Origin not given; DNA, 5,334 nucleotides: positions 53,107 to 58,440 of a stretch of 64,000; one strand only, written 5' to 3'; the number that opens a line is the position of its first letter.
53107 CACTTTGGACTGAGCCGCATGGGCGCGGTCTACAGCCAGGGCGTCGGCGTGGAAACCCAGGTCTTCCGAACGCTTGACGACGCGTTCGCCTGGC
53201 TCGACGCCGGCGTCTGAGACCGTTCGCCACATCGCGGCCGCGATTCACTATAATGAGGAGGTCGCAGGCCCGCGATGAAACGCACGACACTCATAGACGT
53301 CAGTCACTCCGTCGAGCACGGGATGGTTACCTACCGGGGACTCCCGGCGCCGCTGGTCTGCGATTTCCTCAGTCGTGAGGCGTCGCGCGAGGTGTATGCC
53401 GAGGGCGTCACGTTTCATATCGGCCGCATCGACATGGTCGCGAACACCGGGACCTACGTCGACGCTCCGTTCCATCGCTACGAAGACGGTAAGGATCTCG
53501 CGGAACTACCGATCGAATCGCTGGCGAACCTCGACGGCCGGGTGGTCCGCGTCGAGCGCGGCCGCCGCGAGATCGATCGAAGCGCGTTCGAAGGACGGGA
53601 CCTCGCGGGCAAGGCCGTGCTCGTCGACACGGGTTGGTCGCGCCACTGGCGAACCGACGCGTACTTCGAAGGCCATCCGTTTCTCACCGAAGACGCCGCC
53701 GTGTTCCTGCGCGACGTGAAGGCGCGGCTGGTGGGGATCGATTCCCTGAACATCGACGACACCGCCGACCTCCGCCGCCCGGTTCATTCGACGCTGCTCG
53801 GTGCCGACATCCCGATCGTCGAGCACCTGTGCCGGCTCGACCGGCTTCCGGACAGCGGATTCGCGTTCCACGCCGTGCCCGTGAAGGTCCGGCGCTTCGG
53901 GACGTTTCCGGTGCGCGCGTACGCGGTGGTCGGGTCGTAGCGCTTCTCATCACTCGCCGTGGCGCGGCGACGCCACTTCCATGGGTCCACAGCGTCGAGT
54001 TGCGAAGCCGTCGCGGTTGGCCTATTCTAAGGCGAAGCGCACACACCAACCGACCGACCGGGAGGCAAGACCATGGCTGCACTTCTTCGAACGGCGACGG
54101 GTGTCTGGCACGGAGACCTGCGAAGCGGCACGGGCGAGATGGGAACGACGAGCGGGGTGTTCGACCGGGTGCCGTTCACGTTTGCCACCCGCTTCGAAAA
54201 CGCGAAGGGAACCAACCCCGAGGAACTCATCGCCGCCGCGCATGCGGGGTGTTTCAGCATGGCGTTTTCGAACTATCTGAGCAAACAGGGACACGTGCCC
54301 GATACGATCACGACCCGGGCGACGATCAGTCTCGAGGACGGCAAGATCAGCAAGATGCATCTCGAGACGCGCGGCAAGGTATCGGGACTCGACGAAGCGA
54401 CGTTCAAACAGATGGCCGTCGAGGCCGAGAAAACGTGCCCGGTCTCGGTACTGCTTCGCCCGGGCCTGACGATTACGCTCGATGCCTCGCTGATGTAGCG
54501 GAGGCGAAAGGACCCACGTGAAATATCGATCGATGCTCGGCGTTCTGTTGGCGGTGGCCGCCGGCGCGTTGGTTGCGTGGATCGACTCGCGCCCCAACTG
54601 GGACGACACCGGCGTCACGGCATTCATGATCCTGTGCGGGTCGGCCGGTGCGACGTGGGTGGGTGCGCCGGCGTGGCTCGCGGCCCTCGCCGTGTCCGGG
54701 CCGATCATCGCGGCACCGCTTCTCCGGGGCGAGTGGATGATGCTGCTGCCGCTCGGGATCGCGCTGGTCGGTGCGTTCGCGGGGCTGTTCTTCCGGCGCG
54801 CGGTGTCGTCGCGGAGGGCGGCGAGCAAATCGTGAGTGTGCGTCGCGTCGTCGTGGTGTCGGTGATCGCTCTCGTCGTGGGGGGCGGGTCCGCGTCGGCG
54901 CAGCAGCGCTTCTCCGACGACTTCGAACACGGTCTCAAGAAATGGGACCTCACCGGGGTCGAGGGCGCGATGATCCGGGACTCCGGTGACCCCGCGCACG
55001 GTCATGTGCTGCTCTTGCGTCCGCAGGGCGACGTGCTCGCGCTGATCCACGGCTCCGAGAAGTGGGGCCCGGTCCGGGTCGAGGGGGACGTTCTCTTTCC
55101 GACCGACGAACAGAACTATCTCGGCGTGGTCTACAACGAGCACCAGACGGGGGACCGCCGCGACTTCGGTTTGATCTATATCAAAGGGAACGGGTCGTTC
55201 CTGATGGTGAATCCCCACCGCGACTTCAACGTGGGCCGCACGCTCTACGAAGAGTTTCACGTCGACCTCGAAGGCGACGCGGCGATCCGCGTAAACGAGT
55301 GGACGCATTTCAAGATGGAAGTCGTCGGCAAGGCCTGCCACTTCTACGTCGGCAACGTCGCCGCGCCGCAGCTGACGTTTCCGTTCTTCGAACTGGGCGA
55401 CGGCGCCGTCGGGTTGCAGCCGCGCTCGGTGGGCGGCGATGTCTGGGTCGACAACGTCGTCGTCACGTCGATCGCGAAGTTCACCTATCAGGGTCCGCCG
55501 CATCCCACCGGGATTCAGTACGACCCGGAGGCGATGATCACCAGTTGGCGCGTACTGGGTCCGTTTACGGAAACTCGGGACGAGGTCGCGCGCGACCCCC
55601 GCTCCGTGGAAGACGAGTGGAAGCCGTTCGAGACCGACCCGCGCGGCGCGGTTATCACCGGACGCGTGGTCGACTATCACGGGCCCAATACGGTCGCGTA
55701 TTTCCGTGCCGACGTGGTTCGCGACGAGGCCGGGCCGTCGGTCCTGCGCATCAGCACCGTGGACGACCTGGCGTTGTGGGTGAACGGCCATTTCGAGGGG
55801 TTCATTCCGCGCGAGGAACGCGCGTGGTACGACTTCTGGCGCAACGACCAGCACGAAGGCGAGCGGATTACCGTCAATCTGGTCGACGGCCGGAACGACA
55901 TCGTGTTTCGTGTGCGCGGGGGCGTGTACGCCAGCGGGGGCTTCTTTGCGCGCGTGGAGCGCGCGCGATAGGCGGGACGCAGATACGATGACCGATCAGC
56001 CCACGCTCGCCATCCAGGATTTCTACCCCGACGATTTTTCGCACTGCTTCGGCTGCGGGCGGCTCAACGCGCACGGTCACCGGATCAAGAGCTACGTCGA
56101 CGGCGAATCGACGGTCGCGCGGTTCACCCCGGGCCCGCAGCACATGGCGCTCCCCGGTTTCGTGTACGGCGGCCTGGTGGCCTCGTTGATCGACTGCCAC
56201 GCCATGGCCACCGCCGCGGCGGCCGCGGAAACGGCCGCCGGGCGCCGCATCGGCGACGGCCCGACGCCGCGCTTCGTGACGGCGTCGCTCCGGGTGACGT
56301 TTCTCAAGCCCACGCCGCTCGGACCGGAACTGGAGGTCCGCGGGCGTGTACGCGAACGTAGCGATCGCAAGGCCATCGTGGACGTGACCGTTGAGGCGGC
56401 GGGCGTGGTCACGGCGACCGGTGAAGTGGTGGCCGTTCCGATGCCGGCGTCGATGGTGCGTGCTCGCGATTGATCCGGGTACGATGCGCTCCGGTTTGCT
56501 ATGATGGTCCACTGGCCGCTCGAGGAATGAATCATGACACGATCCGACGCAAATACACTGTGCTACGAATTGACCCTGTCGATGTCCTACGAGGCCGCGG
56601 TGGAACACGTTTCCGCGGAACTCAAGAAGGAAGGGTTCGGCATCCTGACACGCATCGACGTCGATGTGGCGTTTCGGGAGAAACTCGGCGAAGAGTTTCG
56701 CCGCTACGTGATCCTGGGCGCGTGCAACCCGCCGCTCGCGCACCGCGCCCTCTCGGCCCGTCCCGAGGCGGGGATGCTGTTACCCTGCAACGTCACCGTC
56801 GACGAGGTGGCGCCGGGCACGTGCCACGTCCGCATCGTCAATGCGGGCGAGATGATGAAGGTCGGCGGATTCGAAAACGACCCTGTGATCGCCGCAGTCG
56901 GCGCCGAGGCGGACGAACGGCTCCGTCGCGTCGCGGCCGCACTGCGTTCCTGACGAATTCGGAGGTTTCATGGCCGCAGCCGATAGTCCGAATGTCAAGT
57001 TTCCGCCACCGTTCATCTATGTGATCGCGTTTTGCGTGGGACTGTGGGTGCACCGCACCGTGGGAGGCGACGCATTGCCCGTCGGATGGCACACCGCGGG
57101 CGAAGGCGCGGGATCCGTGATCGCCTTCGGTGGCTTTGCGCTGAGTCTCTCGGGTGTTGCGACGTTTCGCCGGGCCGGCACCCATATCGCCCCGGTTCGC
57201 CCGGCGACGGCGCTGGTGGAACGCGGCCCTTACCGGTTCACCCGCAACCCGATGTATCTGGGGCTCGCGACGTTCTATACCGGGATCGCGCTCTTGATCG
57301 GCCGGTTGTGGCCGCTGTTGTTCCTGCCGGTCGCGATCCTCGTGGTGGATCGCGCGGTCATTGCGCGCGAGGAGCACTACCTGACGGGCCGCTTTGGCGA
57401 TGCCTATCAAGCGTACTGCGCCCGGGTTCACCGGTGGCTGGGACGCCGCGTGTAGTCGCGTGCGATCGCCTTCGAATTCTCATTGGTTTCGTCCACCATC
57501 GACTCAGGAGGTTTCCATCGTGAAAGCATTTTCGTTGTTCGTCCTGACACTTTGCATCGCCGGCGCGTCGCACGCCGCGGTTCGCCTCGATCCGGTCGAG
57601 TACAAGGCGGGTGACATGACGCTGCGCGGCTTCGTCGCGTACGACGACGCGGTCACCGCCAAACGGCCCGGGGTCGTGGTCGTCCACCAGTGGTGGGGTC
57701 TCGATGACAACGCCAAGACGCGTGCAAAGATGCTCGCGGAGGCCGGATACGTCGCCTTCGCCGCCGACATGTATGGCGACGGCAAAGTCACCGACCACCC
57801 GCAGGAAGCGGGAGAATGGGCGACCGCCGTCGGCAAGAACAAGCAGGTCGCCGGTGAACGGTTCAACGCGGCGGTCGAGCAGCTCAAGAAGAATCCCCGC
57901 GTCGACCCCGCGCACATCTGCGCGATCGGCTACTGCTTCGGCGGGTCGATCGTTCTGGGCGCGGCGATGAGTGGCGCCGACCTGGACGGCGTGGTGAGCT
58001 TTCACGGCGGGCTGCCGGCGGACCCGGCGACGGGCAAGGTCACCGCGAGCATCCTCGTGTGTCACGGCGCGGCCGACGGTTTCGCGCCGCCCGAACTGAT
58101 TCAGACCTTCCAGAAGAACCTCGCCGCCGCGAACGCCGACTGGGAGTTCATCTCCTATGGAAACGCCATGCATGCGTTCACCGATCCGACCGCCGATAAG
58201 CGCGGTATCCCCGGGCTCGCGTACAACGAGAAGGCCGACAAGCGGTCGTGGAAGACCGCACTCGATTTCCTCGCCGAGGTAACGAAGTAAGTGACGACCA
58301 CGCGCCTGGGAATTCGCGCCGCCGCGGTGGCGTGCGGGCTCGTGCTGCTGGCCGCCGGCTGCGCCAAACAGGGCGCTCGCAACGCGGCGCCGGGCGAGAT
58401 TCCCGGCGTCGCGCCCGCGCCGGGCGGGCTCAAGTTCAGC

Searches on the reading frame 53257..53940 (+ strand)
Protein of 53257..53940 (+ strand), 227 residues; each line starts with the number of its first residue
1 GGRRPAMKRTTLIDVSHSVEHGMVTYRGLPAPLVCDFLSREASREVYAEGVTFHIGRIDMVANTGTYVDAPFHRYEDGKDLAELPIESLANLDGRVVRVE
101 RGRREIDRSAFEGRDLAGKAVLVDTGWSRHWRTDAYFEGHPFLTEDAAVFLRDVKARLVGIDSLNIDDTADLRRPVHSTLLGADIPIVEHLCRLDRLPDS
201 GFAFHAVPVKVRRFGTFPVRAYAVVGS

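Call 40: search_protein_families(library=pfam, proteins=[window:53257-53940:+], max_evalue=0.001)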
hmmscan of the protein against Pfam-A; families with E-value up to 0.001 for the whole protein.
window:53257-53940:+ (227 aa): 1 family
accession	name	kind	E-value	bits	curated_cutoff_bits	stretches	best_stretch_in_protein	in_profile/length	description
PF04199.19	Cyclase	-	6.7e-21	75.4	23.1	1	13-167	1-141/142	Putative cyclase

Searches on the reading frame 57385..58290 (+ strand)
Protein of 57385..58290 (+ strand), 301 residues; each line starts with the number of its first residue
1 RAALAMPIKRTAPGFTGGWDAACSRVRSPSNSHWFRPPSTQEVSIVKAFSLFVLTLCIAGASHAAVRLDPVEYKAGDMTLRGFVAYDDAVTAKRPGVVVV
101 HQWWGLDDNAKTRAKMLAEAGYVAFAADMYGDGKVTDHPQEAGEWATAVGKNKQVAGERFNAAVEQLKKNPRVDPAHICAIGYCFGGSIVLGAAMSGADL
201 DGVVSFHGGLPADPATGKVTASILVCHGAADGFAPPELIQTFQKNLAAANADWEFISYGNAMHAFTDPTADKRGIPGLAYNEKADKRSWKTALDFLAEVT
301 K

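Call 40: search_protein_families(library=pfam, proteins=[window:57385-58290:+], max_evalue=0.001)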
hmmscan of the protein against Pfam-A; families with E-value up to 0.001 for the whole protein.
window:57385-58290:+ (301 aa): 4 families
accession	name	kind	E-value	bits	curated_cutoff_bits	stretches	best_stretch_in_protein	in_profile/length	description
PF01738.24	DLH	-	1.2e-46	159.4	21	1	81-299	2-216/217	Dienelactone hydrolase family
PF00326.27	Peptidase_S9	-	9.6e-09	35.5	22.6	1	112-198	5-86/213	Prolyl oligopeptidase family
PF02230.22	Abhydrolase_2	-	5.9e-06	26.7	23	1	159-264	89-200/217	Phospholipase/Carboxylesterase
PF12146.15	Hydrolase_4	-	3.5e-05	23.7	27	0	216-265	187-234/239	Serine aminopeptidase, S33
